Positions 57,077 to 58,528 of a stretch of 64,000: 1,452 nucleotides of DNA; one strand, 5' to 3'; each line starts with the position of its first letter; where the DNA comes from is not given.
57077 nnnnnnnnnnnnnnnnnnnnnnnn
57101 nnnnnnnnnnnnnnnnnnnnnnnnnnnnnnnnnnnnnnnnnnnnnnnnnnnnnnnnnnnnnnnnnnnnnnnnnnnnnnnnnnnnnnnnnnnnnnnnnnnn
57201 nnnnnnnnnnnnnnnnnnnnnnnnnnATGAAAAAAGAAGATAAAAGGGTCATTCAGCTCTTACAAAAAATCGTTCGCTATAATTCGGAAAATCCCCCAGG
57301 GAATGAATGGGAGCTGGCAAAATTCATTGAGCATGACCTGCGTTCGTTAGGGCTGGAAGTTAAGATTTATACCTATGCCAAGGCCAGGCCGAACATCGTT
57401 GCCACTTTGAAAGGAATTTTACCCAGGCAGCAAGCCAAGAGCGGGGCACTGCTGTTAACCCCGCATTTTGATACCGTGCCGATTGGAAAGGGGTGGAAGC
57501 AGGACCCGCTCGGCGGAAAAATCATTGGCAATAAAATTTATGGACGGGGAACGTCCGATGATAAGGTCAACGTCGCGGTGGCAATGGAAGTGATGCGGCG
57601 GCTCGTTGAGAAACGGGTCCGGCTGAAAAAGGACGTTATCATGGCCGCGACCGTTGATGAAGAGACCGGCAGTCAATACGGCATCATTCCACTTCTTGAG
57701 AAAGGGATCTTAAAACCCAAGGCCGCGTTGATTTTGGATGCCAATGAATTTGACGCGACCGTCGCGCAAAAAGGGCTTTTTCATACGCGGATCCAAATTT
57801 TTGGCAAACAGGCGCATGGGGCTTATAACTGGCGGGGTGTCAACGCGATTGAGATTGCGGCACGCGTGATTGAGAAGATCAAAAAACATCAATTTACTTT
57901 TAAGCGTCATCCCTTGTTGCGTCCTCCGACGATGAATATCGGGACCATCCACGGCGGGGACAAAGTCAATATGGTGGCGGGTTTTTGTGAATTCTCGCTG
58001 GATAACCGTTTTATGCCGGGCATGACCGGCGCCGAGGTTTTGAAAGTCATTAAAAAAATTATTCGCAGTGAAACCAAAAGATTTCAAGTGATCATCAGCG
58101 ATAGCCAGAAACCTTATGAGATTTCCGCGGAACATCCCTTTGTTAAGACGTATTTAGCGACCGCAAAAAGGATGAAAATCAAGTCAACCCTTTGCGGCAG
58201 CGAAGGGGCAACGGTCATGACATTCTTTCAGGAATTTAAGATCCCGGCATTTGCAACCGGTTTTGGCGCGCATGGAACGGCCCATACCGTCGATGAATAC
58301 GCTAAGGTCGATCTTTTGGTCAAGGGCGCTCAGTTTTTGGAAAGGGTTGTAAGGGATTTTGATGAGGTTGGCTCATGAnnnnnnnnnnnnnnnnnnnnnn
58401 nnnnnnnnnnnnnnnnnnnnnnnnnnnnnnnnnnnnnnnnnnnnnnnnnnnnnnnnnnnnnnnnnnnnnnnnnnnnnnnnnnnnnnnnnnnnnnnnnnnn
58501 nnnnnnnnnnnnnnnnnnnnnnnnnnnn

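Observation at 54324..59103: trp operon interrupted by about 4.8 kb of non-trp genes that are transcriptionally fused to trpBA; trpE absent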

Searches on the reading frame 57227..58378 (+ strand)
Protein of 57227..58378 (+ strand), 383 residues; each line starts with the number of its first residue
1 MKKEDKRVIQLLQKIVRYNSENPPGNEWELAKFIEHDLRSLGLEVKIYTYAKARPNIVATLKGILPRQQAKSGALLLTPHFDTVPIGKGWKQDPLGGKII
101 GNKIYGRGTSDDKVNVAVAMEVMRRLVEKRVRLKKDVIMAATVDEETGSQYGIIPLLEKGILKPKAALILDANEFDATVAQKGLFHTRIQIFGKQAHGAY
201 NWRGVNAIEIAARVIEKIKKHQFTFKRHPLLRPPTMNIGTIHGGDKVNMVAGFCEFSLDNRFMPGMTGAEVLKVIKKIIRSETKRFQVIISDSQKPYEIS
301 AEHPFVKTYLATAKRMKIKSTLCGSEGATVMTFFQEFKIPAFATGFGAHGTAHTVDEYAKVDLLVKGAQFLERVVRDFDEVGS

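Call 3: search_protein_families(library=pfam, proteins=[window:57227-58378:+], max_evalue=0.01)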
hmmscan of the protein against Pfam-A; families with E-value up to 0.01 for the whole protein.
window:57227-58378:+ (383 aa): 4 families
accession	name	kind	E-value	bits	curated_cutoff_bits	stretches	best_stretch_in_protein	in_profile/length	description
PF01546.33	Peptidase_M20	-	3.4e-29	102.7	24.6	1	77-376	2-205/206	Peptidase family M20/M25/M40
PF07687.19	M20_dimer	-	1.7e-23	83.1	21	1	179-284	1-104/107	Peptidase dimerisation domain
PF04389.22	Peptidase_M28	-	1.2e-07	32.1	21.3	1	56-148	1-69/193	Peptidase family M28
PF05343.19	Peptidase_M42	-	0.0002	20.9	23.2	1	109-150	132-171/292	M42 glutamyl aminopeptidase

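Call 8: search_protein_families(library=ncbifam, proteins=[window:57227-58378:+], max_evalue=0.001)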
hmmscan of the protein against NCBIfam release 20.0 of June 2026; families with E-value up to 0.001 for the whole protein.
window:57227-58378:+ (383 aa): 57 families (the best 25 are shown)
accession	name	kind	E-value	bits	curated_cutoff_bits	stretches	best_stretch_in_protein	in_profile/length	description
TIGR01910.1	DapE-ArgE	subfamily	7.2e-67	226.2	217.6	1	9-366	1-369/373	ArgE/DapE family deacylase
NF006399.0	PRK08651.1-2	equivalog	7.5e-63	212.9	381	2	5-226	3-221/405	succinyl-diaminopimelate desuccinylase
TIGR01892.1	AcOrn-deacetyl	equivalog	1.5e-50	172.3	297.7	1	28-375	18-365/365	acetylornithine deacetylase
NF010589.0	PRK13983.1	equivalog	2.5e-48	165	333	1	2-374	10-405/409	M20 family metallo-hydrolase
NF005710.0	PRK07522.1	subfamily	5.5e-48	164.1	412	1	4-377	6-387/391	acetylornithine deacetylase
NF006400.0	PRK08651.1-3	equivalog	2.2e-47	161.8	374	1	3-377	7-405/410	succinyl-diaminopimelate desuccinylase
NF003474.0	PRK05111.1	equivalog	1.2e-44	152.8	460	1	30-378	35-380/383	acetylornithine deacetylase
NF006365.0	PRK08588.1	subfamily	3e-43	148.6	289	1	4-378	5-380/383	succinyl-diaminopimelate desuccinylase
NF009555.0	PRK13004.1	equivalog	4.9e-39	134.3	321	1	3-375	12-392/399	YgeY family selenium metabolism-linked hydrolase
NF005373.0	PRK06915.1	equivalog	1e-35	123.5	428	1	7-380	18-419/422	peptidase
NF005913.0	PRK07906.1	subfamily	2.6e-35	121.9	382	2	3-153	12-163/442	hypothetical protein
TIGR01900.1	dapE-gram_pos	equivalog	2.4e-34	118.8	304.2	1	6-373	3-348/351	succinyl-diaminopimelate desuccinylase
NF009558.0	PRK13013.1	equivalog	1.9e-33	115.8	428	1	5-377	15-422/429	acetylornithine deacetylase/succinyl-diaminopimelate desuccinylase family protein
NF009557.0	PRK13009.1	equivalog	6.5e-33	114.4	284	1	7-377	4-373/377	succinyl-diaminopimelate desuccinylase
NF006398.0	PRK08651.1-1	equivalog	2.4e-30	105.8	439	1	6-376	12-397/403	succinyl-diaminopimelate desuccinylase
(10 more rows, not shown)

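Call 31: search_solved_structures(query=window:57227-58378:+, max_evalue=1e-10)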
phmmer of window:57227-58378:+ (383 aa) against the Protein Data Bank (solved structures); distinct sequences matched with E-value up to 1e-10: 11.
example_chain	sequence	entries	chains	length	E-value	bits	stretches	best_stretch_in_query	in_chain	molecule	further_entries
7rsf_A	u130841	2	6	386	6.1e-29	104.6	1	70-378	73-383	Acetylornithine deacetylase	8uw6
7uoi_A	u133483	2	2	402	3.8e-24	88.9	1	1-364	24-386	succinyl-diaminopimelate desuccinylase | Probable succinyl-diaminopimelate desuccinylase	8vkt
3ct9_A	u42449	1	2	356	1e-20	77.6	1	66-359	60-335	Acetylornithine deacetylase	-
2rb7_A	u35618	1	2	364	4.6e-15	59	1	65-364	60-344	Peptidase, M20/M25/M40 family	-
3rza_A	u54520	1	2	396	2.4e-14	56.6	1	5-372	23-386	tripeptidase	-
3pfo_A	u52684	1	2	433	5.8e-14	55.4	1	10-280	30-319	putative acetylornithine deacetylase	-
7t1q_A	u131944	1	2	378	4.4e-12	49.2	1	70-297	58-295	Succinyl-diaminopimelate desuccinylase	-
8f8o_A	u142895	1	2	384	4.6e-12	49.1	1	70-297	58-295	Succinyl-diaminopimelate desuccinylase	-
5vo3_A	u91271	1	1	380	6.7e-11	45.3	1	8-298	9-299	Succinyl-diaminopimelate desuccinylase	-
3gb0_A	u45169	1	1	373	6.9e-11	45.2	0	6-263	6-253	Peptidase T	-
3ic1_A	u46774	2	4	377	7.2e-11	45.2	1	8-298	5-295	Succinyl-diaminopimelate desuccinylase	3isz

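Call 62: search_solved_structures(query=window:57227-58378:+, max_evalue=1e-20, show_alignments=1)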
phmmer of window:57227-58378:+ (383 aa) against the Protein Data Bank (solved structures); distinct sequences matched with E-value up to 1e-20: 2.
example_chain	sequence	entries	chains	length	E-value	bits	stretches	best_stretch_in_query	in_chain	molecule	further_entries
7rsf_A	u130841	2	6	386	6.1e-29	104.6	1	70-378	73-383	Acetylornithine deacetylase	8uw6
7uoi_A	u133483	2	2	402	3.8e-24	88.9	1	1-364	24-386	succinyl-diaminopimelate desuccinylase | Probable succinyl-diaminopimelate desuccinylase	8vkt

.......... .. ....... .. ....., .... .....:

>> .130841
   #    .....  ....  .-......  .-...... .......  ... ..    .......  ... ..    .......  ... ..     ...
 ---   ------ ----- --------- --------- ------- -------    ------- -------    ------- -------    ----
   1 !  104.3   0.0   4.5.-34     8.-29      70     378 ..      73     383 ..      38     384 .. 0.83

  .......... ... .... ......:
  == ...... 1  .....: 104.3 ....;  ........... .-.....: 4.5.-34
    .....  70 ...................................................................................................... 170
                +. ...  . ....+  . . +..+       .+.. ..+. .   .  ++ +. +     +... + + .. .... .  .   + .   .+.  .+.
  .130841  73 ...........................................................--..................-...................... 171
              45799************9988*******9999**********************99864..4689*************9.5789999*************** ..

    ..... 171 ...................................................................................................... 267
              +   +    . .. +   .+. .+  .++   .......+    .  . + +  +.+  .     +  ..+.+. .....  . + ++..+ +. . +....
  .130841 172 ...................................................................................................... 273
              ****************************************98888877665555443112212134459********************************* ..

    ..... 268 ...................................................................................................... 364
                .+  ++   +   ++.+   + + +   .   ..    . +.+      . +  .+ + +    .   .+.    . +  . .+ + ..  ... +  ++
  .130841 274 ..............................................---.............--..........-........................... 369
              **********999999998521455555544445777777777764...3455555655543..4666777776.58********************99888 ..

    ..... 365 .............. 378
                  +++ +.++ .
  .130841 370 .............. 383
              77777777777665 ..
